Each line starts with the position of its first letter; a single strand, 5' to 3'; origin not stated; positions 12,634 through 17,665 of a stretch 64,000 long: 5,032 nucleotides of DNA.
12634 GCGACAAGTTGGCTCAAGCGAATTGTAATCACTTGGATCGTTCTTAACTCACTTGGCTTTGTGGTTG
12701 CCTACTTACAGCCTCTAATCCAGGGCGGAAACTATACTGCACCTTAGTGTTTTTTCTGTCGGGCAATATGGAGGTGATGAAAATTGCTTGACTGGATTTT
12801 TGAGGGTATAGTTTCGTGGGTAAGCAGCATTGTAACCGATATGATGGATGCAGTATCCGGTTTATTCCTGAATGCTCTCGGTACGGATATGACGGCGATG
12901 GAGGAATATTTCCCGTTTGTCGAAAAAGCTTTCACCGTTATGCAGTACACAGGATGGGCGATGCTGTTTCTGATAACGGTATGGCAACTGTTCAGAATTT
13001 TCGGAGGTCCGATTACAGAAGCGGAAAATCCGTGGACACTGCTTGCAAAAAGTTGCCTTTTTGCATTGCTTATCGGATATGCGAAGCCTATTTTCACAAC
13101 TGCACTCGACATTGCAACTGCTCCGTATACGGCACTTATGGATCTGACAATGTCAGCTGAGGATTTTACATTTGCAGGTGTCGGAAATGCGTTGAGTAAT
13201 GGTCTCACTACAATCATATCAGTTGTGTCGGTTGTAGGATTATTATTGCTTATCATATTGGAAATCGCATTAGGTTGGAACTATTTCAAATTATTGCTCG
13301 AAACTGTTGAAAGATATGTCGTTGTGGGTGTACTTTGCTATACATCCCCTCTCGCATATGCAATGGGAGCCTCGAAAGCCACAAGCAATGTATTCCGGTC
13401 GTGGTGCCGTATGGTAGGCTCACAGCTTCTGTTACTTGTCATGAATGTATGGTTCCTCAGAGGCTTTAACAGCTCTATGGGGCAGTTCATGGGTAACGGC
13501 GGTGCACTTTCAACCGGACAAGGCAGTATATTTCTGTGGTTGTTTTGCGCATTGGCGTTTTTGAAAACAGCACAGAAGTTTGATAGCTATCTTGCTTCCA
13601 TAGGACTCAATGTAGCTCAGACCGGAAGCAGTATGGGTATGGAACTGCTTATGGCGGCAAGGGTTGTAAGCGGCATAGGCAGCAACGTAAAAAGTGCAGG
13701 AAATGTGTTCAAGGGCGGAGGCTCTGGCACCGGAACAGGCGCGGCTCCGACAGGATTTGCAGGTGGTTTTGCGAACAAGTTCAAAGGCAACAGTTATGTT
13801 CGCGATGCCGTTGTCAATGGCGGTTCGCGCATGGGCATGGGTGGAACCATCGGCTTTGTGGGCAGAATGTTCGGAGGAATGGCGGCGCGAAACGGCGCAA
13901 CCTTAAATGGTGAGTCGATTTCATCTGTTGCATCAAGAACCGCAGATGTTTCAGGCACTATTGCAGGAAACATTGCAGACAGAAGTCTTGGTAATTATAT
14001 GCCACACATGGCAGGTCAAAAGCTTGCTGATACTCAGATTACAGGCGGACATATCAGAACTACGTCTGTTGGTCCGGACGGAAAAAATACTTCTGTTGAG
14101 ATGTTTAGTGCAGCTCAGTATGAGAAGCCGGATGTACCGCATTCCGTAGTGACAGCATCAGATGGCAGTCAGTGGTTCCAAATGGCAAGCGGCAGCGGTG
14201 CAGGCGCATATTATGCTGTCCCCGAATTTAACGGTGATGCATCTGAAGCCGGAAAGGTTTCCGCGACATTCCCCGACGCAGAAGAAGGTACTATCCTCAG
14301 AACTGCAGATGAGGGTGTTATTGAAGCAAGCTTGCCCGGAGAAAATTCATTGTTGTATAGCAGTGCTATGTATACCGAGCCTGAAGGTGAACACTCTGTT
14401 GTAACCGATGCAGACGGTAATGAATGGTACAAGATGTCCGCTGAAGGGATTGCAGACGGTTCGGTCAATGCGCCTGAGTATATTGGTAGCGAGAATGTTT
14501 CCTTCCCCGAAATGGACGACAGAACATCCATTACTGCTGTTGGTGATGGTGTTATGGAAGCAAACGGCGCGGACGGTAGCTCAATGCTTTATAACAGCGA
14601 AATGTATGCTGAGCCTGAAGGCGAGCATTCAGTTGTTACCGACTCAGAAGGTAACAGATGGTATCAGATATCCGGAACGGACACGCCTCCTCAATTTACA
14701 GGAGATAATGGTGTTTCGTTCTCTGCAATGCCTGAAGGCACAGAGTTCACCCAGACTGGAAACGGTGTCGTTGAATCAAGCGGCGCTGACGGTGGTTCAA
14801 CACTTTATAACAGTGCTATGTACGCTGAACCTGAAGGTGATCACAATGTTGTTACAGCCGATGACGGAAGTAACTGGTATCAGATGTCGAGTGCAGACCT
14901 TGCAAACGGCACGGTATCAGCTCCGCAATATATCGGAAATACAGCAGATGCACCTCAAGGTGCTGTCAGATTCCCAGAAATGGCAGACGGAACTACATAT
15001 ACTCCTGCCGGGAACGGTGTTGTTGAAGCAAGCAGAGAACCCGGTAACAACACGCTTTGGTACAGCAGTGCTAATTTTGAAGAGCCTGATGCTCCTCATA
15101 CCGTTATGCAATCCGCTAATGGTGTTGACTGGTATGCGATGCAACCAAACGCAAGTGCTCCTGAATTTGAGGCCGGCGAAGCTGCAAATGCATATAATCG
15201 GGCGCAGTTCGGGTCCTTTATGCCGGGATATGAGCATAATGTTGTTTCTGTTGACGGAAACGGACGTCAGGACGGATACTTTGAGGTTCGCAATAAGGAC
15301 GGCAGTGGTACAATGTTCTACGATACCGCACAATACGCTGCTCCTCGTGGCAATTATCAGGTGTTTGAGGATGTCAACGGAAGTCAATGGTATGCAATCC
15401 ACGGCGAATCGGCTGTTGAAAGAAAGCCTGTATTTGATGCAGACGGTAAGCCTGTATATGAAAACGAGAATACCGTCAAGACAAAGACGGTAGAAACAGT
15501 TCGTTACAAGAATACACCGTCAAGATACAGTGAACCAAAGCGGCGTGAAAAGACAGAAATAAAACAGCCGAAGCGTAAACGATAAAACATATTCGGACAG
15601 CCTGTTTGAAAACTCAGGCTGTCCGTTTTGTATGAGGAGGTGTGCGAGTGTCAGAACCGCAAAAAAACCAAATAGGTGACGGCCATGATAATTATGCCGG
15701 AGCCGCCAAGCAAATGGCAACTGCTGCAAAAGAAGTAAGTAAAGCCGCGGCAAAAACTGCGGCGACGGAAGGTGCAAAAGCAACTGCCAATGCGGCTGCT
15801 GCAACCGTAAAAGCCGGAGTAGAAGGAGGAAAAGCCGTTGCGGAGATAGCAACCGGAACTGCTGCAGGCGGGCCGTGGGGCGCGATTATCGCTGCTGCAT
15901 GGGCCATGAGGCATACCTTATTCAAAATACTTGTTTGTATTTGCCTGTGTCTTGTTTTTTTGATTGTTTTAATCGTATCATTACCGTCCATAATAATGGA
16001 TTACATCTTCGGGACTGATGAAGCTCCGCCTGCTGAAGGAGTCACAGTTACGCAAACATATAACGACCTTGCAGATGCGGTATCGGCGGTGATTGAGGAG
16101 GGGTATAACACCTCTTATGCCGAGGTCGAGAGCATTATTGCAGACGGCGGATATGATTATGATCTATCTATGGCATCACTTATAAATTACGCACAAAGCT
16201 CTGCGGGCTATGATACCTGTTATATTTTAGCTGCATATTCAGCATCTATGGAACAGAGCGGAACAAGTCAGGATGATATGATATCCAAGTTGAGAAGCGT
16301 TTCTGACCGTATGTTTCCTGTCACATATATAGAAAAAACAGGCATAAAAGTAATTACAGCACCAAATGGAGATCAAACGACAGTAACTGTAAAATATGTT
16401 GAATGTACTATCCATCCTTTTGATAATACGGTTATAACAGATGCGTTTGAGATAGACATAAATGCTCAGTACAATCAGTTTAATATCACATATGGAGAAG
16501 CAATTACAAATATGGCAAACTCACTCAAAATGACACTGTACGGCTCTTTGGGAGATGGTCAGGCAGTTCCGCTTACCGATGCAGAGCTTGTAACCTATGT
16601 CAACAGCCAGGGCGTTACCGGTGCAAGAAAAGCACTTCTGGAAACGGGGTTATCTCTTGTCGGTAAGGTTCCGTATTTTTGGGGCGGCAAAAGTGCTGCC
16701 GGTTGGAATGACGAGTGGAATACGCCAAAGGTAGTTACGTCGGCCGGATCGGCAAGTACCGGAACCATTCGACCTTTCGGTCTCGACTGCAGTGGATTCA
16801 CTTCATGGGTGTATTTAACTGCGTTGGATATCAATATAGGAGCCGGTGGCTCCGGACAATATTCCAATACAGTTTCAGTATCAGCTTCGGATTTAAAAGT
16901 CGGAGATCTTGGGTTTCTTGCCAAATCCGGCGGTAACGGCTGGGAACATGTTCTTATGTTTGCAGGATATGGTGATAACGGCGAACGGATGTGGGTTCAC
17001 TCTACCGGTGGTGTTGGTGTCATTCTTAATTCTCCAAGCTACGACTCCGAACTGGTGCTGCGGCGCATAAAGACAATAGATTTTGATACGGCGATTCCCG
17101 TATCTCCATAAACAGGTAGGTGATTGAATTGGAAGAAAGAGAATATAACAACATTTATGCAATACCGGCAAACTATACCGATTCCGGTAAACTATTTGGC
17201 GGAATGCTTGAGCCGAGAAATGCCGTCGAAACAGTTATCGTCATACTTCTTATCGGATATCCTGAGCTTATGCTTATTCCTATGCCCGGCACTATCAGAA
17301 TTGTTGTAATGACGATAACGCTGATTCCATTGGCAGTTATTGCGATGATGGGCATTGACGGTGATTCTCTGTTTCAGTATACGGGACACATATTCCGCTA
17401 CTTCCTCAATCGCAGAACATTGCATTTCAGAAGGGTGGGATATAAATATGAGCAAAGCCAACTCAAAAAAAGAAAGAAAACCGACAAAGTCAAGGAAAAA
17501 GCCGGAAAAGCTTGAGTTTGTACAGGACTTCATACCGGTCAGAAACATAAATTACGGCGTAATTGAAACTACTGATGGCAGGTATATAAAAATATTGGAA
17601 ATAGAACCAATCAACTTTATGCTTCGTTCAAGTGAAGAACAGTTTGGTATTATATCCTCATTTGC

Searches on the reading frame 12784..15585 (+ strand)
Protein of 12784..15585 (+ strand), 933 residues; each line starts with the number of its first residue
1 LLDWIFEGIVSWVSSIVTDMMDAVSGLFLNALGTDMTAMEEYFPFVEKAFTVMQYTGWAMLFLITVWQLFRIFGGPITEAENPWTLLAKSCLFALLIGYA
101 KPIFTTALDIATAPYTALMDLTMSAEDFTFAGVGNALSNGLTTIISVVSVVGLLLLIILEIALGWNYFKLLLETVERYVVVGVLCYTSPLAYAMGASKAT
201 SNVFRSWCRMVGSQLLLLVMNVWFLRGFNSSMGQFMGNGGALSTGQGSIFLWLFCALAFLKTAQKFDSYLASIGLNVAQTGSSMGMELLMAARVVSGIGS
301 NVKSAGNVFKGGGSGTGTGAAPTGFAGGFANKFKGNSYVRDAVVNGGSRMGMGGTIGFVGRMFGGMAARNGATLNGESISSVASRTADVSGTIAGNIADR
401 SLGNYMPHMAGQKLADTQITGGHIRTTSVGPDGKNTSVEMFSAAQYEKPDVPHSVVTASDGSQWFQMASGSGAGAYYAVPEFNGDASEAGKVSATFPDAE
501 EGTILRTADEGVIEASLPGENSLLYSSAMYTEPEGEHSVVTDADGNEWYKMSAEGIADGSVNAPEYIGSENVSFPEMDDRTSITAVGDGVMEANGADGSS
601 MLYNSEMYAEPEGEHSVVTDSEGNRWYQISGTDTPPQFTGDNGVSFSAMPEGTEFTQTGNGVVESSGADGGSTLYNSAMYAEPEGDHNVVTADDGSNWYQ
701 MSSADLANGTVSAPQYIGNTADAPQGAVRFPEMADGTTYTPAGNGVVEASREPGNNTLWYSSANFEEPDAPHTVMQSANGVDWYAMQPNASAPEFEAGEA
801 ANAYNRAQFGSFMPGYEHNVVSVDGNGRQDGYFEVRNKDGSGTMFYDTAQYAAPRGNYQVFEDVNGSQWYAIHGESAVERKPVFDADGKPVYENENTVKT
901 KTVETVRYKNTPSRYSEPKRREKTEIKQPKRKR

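Call 21: search_protein_families(library=pfam, proteins=[window:12784-15585:+], max_evalue=0.01)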
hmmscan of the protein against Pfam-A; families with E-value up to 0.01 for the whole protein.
window:12784-15585:+ (933 aa): 1 family
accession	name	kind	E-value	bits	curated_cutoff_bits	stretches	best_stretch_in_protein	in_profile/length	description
PF19597.4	TrbL_4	-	0.00068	19.5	27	1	12-282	15-262/276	Conjugal transfer protein TrbL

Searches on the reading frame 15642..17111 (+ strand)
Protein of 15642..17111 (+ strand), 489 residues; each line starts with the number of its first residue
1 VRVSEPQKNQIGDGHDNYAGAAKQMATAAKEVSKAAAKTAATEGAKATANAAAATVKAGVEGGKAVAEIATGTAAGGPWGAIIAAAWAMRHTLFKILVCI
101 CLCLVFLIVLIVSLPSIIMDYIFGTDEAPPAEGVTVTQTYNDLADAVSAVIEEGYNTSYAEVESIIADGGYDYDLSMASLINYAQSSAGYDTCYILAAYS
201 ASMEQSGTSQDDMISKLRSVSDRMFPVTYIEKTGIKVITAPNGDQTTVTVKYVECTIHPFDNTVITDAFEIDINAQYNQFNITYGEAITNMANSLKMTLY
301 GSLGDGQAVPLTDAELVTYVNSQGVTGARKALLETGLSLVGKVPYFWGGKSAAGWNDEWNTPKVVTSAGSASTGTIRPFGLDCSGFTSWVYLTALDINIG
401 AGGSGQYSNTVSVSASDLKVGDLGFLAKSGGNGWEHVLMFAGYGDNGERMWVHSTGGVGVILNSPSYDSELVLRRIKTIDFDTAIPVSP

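Call 44: search_protein_families(library=pfam, proteins=[window:15642-17111:+], max_evalue=0.001)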
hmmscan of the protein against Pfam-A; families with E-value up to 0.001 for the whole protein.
window:15642-17111:+ (489 aa): 1 family
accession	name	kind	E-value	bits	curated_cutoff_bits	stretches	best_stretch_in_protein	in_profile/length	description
PF00877.26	NLPC_P60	-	3.4e-11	43.5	23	1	343-460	2-86/105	NlpC/P60 family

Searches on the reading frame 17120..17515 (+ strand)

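Call 45: search_protein_families(library=pfam, proteins=[window:17120-17515:+], max_evalue=0.001)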
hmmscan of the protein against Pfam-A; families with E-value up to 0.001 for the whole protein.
window:17120-17515:+ (131 aa): 1 family
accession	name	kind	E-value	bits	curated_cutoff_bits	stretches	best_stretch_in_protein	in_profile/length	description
PF12666.12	PrgI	-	6.7e-05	23.8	27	1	15-100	2-88/91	PrgI family protein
